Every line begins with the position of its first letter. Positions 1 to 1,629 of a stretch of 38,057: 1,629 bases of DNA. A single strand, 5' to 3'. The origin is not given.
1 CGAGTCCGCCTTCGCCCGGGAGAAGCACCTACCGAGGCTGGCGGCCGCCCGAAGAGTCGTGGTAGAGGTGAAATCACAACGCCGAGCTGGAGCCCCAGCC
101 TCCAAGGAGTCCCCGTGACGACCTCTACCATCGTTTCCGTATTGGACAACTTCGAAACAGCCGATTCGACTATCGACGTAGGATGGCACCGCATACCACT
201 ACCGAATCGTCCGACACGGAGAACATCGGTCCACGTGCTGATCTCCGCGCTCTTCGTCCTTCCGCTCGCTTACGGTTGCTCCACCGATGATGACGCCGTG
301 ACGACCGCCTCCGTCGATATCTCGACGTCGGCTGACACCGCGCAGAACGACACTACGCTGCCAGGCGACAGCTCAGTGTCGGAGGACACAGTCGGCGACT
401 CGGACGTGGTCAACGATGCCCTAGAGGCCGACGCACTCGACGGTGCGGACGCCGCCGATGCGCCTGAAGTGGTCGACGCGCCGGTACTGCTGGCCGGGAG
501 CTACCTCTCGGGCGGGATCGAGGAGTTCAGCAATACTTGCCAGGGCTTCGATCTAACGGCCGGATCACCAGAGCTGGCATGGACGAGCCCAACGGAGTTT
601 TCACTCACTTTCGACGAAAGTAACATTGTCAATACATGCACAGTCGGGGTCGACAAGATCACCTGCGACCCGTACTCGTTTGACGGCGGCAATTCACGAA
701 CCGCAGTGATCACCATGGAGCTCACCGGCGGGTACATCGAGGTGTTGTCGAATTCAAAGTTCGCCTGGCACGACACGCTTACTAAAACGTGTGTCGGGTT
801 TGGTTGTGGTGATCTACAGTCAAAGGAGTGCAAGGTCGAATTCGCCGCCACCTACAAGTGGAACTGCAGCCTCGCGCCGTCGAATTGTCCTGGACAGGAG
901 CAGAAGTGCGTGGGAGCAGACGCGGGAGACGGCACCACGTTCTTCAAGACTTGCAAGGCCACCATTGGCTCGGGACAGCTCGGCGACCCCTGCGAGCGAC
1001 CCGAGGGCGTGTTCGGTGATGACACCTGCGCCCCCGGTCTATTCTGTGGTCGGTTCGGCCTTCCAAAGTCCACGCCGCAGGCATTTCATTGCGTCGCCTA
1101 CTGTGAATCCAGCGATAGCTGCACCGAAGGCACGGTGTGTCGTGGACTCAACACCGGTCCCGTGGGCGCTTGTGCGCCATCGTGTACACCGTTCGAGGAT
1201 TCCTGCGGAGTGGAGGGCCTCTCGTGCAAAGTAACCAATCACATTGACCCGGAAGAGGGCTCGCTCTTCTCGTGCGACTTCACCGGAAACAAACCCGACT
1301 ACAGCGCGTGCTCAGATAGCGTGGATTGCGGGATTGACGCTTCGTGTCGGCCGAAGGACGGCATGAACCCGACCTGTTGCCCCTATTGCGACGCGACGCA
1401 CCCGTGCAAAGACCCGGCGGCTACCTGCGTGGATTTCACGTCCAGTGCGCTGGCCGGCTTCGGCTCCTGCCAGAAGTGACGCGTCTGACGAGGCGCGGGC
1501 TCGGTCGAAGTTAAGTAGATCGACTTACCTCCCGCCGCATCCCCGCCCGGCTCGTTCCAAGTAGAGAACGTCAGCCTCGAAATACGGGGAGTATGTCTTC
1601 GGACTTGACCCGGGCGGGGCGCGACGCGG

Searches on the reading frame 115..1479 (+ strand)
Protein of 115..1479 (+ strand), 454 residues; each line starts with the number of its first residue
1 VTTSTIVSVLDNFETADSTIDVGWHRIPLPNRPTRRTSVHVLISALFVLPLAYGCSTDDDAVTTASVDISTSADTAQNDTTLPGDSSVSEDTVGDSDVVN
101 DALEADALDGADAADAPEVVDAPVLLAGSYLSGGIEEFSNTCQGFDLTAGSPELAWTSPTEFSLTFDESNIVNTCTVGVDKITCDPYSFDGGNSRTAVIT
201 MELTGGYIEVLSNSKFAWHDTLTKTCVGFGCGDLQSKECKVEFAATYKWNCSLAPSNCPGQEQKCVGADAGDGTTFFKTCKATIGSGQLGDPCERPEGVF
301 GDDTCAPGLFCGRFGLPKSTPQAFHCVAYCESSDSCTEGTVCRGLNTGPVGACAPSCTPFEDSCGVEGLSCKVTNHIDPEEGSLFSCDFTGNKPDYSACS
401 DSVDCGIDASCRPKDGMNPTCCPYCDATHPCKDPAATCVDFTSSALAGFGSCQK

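Call 19: search_protein_families(library=pfam, proteins=[window:115-1479:+])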
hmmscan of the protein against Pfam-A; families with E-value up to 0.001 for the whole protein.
window:115-1479:+ (454 aa): 0 families

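Call 70: find_encoding_contigs(protein=window:115-1479:+, flank=10000, max_places=6)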
Protein window:115-1479:+ (454 aa): no gene with exactly this product is on record in the collection.
